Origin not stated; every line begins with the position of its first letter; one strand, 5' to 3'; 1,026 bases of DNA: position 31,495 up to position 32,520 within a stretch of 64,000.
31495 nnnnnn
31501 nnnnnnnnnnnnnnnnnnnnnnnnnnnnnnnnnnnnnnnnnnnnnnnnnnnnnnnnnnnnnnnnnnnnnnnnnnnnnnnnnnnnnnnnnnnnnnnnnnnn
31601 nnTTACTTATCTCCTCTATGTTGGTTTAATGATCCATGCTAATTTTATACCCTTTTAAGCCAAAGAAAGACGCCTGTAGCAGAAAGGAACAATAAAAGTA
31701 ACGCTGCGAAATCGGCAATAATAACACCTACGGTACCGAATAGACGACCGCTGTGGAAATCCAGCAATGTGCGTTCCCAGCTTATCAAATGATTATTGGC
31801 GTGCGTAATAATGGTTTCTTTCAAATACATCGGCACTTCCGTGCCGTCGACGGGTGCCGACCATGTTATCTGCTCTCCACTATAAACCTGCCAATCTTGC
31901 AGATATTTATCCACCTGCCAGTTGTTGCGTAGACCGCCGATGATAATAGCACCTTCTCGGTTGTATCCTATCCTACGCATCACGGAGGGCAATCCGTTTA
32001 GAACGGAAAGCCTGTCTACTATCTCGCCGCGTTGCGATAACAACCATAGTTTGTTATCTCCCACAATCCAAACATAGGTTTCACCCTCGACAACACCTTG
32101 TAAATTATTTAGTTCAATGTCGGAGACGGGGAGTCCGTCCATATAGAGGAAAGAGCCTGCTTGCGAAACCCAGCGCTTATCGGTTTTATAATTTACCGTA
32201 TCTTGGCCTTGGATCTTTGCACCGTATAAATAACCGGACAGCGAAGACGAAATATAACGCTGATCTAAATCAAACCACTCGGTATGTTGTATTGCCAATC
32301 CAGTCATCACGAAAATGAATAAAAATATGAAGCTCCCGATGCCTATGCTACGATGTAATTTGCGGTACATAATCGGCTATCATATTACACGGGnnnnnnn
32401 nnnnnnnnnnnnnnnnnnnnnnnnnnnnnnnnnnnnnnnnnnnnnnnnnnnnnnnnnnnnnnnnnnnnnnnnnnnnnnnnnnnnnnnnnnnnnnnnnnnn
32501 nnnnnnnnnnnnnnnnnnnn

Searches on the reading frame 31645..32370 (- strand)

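Call 68: search_protein_families(library=pfam, proteins=[window:31645-32370:-], max_evalue=0.01)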
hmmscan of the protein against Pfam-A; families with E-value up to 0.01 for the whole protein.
window:31645-32370:- (241 aa): 2 families
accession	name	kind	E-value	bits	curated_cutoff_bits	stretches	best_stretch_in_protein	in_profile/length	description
PF03929.21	PepSY_TM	-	6.8e-13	49.5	28.8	1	3-240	178-295/295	PepSY-associated TM region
PF16357.10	PepSY_TM_like_2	-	1.1e-05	25.9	27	0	197-237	127-167/197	Putative PepSY_TM-like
